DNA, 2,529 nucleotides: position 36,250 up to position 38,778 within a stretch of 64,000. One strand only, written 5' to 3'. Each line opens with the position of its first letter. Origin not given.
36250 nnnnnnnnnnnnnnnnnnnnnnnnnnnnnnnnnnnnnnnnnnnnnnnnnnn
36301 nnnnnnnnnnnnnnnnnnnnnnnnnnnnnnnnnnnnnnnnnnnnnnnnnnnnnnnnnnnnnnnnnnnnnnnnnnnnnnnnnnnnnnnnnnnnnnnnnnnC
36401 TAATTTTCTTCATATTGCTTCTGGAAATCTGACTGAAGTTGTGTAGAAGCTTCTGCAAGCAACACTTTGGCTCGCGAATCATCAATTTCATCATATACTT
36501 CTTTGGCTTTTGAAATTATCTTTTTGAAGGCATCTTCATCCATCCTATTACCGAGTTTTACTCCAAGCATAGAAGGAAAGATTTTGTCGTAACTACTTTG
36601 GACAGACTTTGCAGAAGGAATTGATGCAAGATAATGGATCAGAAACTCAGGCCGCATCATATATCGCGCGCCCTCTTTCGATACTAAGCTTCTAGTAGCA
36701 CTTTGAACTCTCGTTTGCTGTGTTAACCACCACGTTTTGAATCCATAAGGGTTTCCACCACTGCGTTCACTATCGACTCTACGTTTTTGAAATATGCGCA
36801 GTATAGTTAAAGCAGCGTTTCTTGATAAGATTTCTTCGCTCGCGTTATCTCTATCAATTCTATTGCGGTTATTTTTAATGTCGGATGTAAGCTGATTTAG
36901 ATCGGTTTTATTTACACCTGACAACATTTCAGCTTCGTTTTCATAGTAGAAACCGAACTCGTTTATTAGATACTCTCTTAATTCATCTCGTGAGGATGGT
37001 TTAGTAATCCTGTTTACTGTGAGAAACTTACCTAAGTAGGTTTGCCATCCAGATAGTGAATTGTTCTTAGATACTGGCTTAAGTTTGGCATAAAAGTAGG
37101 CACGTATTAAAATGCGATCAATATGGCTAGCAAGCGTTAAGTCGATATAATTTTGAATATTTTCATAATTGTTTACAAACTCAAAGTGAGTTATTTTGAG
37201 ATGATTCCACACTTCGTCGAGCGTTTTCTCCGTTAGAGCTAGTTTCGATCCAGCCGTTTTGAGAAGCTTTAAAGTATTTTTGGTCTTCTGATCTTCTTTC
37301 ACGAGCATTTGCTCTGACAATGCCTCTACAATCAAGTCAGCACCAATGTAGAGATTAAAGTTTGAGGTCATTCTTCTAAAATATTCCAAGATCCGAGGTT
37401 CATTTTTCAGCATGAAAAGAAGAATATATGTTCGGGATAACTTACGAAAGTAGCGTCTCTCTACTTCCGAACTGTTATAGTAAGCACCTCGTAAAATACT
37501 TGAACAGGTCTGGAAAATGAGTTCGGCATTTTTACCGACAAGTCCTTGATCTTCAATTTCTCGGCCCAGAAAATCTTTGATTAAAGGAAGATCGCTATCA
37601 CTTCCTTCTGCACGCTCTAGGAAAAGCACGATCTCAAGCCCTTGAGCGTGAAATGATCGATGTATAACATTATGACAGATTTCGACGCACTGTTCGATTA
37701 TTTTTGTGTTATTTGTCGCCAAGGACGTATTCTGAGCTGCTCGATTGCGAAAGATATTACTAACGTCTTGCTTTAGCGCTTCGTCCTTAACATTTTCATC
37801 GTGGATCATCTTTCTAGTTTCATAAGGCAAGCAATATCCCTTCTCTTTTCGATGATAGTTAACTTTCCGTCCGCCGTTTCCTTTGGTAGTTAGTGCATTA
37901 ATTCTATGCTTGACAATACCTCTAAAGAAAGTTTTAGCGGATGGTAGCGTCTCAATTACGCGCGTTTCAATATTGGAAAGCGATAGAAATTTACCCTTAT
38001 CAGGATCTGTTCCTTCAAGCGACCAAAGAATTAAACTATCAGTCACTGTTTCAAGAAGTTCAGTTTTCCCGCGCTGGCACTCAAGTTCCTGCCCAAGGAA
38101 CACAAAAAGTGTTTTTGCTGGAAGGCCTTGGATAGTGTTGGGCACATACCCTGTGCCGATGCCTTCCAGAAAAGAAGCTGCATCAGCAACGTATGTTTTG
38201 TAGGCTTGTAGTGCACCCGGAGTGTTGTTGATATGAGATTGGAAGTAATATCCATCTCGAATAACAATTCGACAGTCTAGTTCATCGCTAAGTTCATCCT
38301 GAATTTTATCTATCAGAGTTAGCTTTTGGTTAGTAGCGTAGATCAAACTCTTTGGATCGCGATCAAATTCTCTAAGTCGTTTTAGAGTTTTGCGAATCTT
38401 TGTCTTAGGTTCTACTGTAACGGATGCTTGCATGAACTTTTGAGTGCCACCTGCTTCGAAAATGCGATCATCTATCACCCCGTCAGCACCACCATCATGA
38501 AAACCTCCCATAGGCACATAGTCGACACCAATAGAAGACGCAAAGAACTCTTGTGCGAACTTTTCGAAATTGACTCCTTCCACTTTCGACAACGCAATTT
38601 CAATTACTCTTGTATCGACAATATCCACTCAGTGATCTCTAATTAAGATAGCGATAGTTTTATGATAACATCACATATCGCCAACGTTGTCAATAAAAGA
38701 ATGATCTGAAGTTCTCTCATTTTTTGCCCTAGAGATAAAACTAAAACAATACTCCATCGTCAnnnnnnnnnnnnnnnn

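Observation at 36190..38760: Low-GC island with a 742-aa Mrr-like nuclease-domain protein and a 2-TM partner: candidate undescribed defence-type system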

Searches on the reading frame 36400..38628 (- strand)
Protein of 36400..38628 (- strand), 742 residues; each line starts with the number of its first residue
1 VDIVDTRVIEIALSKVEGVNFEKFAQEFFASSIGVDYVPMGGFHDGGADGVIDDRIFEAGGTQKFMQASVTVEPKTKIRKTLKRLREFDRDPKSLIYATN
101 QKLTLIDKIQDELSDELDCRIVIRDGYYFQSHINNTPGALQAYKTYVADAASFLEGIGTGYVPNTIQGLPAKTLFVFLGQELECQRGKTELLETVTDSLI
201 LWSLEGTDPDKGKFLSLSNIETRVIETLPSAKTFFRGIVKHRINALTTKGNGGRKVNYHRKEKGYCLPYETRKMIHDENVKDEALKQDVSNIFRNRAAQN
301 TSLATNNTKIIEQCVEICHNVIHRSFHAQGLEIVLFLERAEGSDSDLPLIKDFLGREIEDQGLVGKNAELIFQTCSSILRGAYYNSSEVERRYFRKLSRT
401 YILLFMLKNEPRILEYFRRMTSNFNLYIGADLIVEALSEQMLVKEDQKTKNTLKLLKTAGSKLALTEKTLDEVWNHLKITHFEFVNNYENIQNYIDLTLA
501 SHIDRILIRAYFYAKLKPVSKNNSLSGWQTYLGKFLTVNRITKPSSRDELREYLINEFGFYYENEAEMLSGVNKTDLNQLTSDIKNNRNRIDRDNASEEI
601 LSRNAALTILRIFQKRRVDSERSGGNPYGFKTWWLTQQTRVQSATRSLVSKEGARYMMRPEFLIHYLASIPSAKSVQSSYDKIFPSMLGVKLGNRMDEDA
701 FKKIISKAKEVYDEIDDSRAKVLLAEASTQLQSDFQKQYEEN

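Call 3: search_protein_families(library=pfam, proteins=[window:36400-38628:-], max_evalue=1)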
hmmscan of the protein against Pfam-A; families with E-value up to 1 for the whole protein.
window:36400-38628:- (742 aa): 0 families

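Call 4: search_protein_families(library=padloc, proteins=[window:36400-38628:-], max_evalue=1)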
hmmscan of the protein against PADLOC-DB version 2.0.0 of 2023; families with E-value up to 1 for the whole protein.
window:36400-38628:- (742 aa): 1 family
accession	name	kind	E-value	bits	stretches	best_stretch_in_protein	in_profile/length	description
PDLC02416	Aga_REase-TIR-PNTD1-PNTD2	-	0.00014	18.7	1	12-109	4-97/572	Class I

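Call 5: search_protein_families(library=ncbifam, proteins=[window:36400-38628:-], max_evalue=1)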
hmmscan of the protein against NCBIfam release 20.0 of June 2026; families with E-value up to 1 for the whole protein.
window:36400-38628:- (742 aa): 1 family
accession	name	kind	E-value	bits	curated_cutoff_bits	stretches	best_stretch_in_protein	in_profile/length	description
NF005129.0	PRK06568.1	equivalog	0.059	13.3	252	1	276-339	41-100/164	F0F1 ATP synthase subunit B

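Call 6: find_homologous_proteins(query=window:36400-38628:-)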
Query window:36400-38628:- (742 aa): 471 proteins with E <= 0.001 among 8000 candidates; the best 120 are listed.
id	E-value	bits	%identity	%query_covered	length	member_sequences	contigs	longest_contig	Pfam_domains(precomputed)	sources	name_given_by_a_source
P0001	0.0e+0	1664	100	100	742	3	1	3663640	-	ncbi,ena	-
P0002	0.0e+0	1228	72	100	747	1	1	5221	-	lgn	-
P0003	0.0e+0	1208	70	100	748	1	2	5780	-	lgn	-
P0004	0.0e+0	1204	70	100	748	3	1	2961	-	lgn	-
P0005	0.0e+0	1199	71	100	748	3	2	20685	-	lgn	-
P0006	0.0e+0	1197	70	100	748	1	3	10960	-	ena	-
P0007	0.0e+0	1196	71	100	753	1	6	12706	-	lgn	-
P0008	0.0e+0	1171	68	100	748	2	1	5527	-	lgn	-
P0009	0.0e+0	1168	68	100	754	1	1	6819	-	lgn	-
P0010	0.0e+0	1159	69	100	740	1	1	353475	-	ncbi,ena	-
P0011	0.0e+0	1157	68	100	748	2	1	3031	-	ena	-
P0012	0.0e+0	1148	67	100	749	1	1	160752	-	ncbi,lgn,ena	-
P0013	0.0e+0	1145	67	100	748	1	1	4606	-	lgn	-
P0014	0.0e+0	1137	66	100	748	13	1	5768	-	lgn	-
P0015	0.0e+0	1127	66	100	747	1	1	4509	-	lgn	-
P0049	2.5e-205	702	44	99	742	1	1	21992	-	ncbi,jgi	jgi:hypothetical protein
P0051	6.7e-201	688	44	99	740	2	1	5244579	-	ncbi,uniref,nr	ncbi:hypothetical protein [Hoeflea sp. 108]|uniref:hypothetical protein n=1 Tax=Hoeflea sp. 108 TaxI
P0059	8.1e-190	651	42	100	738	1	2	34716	-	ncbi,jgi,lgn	jgi:hypothetical protein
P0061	1.1e-187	644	43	99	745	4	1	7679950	-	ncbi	ncbi:hypothetical protein [Bradyrhizobium sp. LB13.1]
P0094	1.6e-179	617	42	99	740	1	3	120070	-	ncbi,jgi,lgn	-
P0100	2.6e-178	613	41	100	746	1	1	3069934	-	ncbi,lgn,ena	-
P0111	9.5e-177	608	41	99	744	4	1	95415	-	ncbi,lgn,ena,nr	ncbi:MAG: hypothetical protein OXJ37_20435 [Bryobacterales bacterium]|nr:hypothetical protein [Bryob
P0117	1.0e-175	604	41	100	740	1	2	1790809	-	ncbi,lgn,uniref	ncbi:hypothetical protein [Brucella pituitosa]|uniref:hypothetical protein n=1 Tax=Brucella pituitos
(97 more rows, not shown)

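Call 7: search_solved_structures(query=window:36400-38628:-, max_evalue=10, show_alignments=2)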
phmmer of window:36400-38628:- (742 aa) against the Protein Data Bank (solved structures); distinct sequences matched with E-value up to 10: 2.
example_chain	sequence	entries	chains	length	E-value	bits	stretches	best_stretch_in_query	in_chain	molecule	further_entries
4igi_A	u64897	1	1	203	1.5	10.5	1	332-417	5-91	Collagen alpha3(VI)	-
4ihk_A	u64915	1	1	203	1.5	10.5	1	332-417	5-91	Collagen alpha3(VI)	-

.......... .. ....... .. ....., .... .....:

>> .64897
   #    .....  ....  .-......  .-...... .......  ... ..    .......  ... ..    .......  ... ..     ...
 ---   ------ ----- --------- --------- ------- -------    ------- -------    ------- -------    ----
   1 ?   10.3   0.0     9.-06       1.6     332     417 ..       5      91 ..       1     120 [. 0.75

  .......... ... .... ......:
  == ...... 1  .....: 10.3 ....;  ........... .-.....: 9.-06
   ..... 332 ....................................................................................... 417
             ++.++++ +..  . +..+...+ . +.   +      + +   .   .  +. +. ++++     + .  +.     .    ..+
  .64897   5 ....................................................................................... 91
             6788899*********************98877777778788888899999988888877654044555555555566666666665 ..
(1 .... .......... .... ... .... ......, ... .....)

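Call 11: find_related_loci(query=A1, collection=genome_contigs, flank=10000)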
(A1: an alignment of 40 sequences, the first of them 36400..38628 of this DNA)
Query A1 (742 aa) in genome_contigs; peptide patterns used: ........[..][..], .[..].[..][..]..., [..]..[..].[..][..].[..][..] (x = any residue, [..] = any of these).
599 stretches matched a pattern (row limit reached: there are more); 82 encode a relative of the query (tblastn E <= 1e-3); the best 80 are kept; 78 distinct loci.
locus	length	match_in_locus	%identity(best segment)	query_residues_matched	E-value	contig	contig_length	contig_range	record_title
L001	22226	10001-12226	68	1-742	0e+0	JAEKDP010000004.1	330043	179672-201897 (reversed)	Rhodobacteraceae bacterium F11138 scaffold_4, whole genome shotgun sequence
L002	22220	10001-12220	69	1-740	0e+0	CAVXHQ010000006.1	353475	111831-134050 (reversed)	MAG: uncultured Alphaproteobacteria bacterium isolate MFD03250.bin.1.45 genome assembly, contig: contig_6739, whole geno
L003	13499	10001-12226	67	1-741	0e+0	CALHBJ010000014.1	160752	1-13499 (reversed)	MAG: uncultured Rhizobiaceae group bacterium isolate H2_Bin_METABAT__29_1 genome assembly, contig: c_000000241154, whole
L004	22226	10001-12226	66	1-742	0e+0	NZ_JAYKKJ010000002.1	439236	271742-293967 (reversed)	Marivivens marinus strain MK-3 NODE_2_length_439236_cov_900.839295, whole genome shotgun sequence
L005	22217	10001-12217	52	1-740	0e+0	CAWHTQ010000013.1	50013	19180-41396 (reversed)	MAG: uncultured Alphaproteobacteria bacterium isolate MFD03250.bin.2.10 genome assembly, contig: contig_21330, whole gen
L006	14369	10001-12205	44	4-739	0e+0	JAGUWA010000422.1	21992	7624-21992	MAG: Parvibaculum sp. isolate DeMMO5_13 c_000000005030, whole genome shotgun sequence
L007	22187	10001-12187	41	1-740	0e+0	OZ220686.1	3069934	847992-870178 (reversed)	MAG: Rhodothermales bacterium isolate 312d6c01-350c-491a-87ad-f3958f88b76c genome assembly, chromosome: 1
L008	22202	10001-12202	41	7-740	0e+0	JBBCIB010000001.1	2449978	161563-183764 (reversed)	MAG: Rhizomicrobium sp. isolate S7_bin.28 s130.ctg000132l, whole genome shotgun sequence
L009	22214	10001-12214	40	1-740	0e+0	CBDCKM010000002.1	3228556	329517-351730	MAG: Alphaproteobacteria bacterium isolate 732f53db-b4c4-4b46-9338-22fac07a22bb genome assembly, contig: contig_2, whole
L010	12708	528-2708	42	7-742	0e+0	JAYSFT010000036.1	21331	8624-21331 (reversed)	MAG: Rhodospirillaceae bacterium isolate ZZ2_ZZA25_bin.35 NODE_1565_length_21331_cov_9.204597, whole genome shotgun sequ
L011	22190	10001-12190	41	1-740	0e+0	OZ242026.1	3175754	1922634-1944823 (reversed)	MAG: Nitrospirales bacterium isolate ad4af3c8-44ab-4a5f-8523-14f9326d4af7 genome assembly, chromosome: 1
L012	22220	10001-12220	39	2-740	0e+0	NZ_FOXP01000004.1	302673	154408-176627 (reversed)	Sphingomonas rubra strain CGMCC 1.9113, whole genome shotgun sequence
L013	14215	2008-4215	39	4-740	0e+0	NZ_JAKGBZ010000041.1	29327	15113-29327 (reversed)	Acidiphilium iwatense strain KCTC 23505 KCTC-23505_41, whole genome shotgun sequence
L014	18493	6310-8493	41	4-740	0e+0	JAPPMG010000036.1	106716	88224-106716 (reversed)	MAG: Bryobacterales bacterium isolate RHO3_bin_40 NODE_452_length_106716_cov_46.968461, whole genome shotgun sequence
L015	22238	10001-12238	39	1-740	0e+0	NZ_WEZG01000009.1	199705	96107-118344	Aureimonas psammosilenae strain YIM DR1026 scaffold9, whole genome shotgun sequence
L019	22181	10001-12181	38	1-739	1e-167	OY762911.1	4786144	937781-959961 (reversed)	MAG: Thermoanaerobaculia bacterium isolate 14c23368-4dca-4d55-9b94-f295180eceef genome assembly, chromosome: 1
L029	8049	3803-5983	37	4-739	2e-153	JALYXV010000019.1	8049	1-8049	MAG: Actinomycetota bacterium isolate KAP bin22 SD1490-92_k127_1345268, whole genome shotgun sequence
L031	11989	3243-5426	37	2-739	6e-151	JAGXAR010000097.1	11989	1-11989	MAG: Nitrospirae bacterium isolate REEB81 contig-150_6994, whole genome shotgun sequence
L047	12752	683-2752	31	6-711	1e-118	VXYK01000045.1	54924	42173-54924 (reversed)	MAG: Acidimicrobiaceae bacterium isolate SB0670_bin_1 NODE_359_length_54924_cov_15.685159, whole genome shotgun sequence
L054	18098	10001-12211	30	3-742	6e-113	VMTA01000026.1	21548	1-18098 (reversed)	MAG: Sideroxydans sp. isolate S2_22 k141_438386, whole genome shotgun sequence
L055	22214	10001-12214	31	1-739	2e-102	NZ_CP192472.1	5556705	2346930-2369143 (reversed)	Variovorax paradoxus NBRC 15149 strain 35b25 chromosome 1, complete sequence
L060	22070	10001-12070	28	1-711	2e-80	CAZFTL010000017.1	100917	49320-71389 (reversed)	MAG TPA_asm: uncultured Stakelama sp. isolate binchicken_co284_96 genome assembly, contig: NODE_357_length_100917_cov_9.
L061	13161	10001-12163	26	1-738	3e-80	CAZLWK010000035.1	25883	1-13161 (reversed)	MAG TPA_asm: uncultured Caulobacteraceae bacterium isolate binchicken_co311_228 genome assembly, contig: NODE_3253_lengt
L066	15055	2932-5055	27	9-732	5e-71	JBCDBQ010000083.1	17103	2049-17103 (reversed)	MAG: Pseudomonadota bacterium isolate P01_F01_bin.87 k141_3322762_length_17103_cov_20.0269, whole genome shotgun sequenc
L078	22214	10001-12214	30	1-742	1e-103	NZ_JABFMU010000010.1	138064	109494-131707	Pseudomonas sp. C2B4 NODE_10_length_138064_cov_40.340231, whole genome shotgun sequence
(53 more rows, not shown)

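Call 16: predict_structure(alignment_id=A1)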
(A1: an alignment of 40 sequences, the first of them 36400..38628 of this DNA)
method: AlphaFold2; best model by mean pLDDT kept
length: 742 residues; sequences in the alignment: 40
mean_pLDDT: 76.1   pTM: 0.56
mean pLDDT of the five models: 76.1, 75.6, 74.7, 73.3, 68.6
residues with pLDDT >= 90: 104; 70-90: 421; 50-70: 129; < 50: 88
segments of 3 or more residues with pLDDT < 50: 44-48, 54-60, 186-189, 331-344, 412-422, 624-628, 665-690, 694-696, 731-742
pLDDT, mean of each block of 10 residues (from residue 1): 82 86 87 68 49 46 77 85 82 87 85 89 90 88 88 73 57 67 57 76 84 89 82 79 82 78 88 85 88 86 67 89 75 45 55 83 81 86 78 78 65 41 77 91 83 78 90 91 91 90 90 85 77 88 89 92 90 88 80 74 90 86 55 84 82 79 50 45 45 50 64 66 60 40 32
secondary structure, 60 per line:
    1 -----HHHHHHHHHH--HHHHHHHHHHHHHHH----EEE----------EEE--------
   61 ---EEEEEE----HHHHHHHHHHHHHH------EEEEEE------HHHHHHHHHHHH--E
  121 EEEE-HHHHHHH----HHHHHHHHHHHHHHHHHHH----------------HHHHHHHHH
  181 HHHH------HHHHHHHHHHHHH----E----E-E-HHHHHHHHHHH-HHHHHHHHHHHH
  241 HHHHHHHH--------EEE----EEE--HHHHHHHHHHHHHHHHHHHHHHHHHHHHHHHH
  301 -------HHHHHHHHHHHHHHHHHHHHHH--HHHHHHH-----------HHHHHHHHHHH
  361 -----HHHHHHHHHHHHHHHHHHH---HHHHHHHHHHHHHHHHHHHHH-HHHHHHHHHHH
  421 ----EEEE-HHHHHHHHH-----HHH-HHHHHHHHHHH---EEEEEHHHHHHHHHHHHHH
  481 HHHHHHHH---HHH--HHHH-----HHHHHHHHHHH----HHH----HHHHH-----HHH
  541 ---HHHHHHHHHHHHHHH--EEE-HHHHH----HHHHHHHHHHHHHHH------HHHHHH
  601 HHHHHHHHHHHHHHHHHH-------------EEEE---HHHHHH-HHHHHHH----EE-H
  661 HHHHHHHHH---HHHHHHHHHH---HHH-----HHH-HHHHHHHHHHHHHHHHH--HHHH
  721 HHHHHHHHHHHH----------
elements in order (helices of 4 or more, strands of 3 or more residues): H6-15 H18-32 E37-39 E50-52 E64-69 H74-87 E94-99 H106-117 E120-124 H126-132 H137-155 H172-184 H191-203 H217-227 H229-248 E257-259 E264-266 H269-300 H308-329 H332-338 H350-360 H366-384 H388-408 H410-420 E425-428 H430-438 H448-458 E462-466 H467-488 H497-500 H506-516 H528-532 H544-558 E561-563 H565-569 H574-588 H595-618 E632-635 H639-644 H646-652 H660-669 H673-682 H698-714 H717-732

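Call 19: find_encoding_contigs(protein=P0001, flank=10000, max_places=3)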
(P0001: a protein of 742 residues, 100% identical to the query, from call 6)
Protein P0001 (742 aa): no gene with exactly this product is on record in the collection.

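Call 21: find_encoding_contigs(protein=P0051, flank=10000, max_places=3)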
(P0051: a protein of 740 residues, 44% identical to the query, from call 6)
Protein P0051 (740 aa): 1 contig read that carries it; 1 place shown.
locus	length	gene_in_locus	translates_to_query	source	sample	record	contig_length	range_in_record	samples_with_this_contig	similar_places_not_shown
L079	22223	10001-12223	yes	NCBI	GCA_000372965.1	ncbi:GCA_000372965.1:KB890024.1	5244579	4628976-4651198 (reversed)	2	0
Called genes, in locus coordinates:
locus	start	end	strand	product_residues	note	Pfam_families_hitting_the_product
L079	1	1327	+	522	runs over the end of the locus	PF00496:SBP_bac_5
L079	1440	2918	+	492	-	PF01979:Amidohydro_1, PF07969:Amidohydro_3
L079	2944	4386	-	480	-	PF01979:Amidohydro_1, PF07969:Amidohydro_3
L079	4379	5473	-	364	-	PF00528:BPD_transp_1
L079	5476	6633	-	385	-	PF00528:BPD_transp_1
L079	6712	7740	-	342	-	PF00497:SBP_bac_3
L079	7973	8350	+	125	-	-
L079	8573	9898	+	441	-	PF20172:DUF6538, PF00589:Phage_integrase (weak)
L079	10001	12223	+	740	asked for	-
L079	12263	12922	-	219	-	-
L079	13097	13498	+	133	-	-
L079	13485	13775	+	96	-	-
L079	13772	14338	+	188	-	PF00239:Resolvase, PF02796:HTH_7 (weak)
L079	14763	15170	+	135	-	-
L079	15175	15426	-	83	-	-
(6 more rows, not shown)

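Call 22: find_encoding_contigs(protein=P0061, flank=10000, max_places=3)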
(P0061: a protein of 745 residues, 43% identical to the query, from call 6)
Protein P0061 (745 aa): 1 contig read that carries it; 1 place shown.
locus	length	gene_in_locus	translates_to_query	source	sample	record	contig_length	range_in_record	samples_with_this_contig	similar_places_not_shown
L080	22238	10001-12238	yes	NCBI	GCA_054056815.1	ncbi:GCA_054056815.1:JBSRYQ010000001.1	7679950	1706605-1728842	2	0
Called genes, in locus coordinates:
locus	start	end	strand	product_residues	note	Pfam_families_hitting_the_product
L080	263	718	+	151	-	PF14534:DUF4440, PF12680:SnoaL_2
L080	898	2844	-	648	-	-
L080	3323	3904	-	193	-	-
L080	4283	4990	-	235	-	PF00239:Resolvase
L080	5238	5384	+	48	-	-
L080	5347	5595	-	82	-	-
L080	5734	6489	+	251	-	-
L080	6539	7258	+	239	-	PF10137:CAP12-PCTIR_TIR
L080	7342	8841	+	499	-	PF00665:rve (weak), PF22483:Mu-transpos_C_2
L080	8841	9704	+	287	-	PF01695:IstB_IS21, PF00308:Bac_DnaA (weak)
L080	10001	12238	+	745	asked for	-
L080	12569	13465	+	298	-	-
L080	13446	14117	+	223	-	-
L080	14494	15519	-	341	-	PF05990:DUF900, PF12697:Abhydrolase_6 (weak)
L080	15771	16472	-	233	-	PF02810:SEC-C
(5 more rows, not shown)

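Call 24: find_encoding_contigs(protein=P0117, flank=10000, max_places=3)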
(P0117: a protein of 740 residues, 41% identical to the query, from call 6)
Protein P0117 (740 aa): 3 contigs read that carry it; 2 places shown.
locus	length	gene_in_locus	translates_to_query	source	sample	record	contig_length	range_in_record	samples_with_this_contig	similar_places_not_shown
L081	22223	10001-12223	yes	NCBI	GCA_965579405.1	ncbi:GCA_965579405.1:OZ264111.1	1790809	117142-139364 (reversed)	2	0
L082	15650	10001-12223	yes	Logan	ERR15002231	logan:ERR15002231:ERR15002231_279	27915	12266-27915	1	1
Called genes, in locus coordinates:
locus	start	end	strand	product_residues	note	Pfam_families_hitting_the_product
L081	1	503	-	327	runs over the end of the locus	PF01073:3Beta_HSD, PF01370:Epimerase, PF04321:RmlD_sub_bind (weak), PF16363:GDP_Man_Dehyd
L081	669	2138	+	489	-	PF01565:FAD_binding_4, PF02913:FAD-oxidase_C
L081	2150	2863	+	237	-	PF00392:GntR, PF02082:Rrf2 (weak), PF07729:FCD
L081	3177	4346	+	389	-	-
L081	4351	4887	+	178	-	PF04290:DctQ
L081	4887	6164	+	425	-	PF06808:DctM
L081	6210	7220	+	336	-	PF03480:DctP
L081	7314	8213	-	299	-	PF00892:EamA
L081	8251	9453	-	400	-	PF02746:MR_MLE_N, PF13378:MR_MLE_C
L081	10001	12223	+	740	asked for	-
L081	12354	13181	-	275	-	-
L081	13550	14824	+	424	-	PF00817:IMS, PF11799:IMS_C (weak)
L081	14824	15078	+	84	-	-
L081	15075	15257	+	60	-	-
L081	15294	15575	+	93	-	-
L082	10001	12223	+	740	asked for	-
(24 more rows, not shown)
